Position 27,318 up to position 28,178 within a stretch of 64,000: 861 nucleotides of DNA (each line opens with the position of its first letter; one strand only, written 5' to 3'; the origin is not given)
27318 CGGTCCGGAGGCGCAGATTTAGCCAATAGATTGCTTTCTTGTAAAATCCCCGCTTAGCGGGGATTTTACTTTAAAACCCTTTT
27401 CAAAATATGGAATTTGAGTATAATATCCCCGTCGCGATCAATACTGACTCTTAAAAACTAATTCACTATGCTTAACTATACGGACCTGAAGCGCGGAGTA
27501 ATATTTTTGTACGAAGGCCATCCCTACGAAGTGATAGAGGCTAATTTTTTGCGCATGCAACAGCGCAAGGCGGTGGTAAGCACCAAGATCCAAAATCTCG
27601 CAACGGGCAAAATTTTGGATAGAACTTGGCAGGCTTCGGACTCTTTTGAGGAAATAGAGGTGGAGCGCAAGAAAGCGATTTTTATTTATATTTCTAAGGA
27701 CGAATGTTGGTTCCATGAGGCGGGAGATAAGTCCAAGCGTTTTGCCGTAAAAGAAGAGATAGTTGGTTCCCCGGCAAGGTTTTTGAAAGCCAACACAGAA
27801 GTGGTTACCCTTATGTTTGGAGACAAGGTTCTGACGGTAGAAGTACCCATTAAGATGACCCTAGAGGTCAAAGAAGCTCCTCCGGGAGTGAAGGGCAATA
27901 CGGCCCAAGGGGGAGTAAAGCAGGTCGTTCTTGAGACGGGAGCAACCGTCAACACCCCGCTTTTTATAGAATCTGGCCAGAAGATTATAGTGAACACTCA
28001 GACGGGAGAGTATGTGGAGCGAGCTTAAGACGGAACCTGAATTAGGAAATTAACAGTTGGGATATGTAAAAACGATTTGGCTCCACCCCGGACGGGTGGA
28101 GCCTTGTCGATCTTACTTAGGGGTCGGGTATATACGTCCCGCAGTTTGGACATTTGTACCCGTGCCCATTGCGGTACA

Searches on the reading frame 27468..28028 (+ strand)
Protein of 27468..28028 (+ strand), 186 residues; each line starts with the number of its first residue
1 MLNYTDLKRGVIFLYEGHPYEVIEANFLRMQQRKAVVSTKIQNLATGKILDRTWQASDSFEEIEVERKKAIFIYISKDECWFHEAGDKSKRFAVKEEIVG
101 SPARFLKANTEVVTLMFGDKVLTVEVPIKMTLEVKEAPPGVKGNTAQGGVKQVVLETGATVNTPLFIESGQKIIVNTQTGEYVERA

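Call 44: find_encoding_contigs(protein=window:27468-28028:+, flank=10000, max_places=10)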
Protein window:27468-28028:+ (186 aa): 3 contigs read that carry it; 1 place shown.
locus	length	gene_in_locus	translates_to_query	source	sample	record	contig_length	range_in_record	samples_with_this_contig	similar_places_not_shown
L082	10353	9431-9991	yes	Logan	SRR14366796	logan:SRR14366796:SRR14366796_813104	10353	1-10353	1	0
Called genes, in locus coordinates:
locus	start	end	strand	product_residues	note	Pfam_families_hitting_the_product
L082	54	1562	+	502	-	PF13687:DUF4153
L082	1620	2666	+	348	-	PF10646:Germane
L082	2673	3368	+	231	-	PF00106:adh_short, PF08659:KR, PF23441:SDR (weak), PF13561:adh_short_C2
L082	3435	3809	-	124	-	-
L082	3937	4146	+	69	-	-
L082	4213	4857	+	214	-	PF01351:RNase_HII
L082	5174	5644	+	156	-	PF01029:NusB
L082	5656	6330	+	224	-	PF22935:RM44_endonuclase, PF14622:Ribonucleas_3_3, PF00636:Ribonuclease_3, PF00035:dsrm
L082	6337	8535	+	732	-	PF02463:SMC_N, PF13175:AAA_15, PF13476:AAA_23, PF13555:AAA_29 (weak), PF13304:AAA_21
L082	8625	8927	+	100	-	PF00886:Ribosomal_S16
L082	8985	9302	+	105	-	PF13083:KH_KhpA-B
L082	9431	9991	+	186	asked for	PF08207:EFP_N, PF09285:Elong-fact-P_C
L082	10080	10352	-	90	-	?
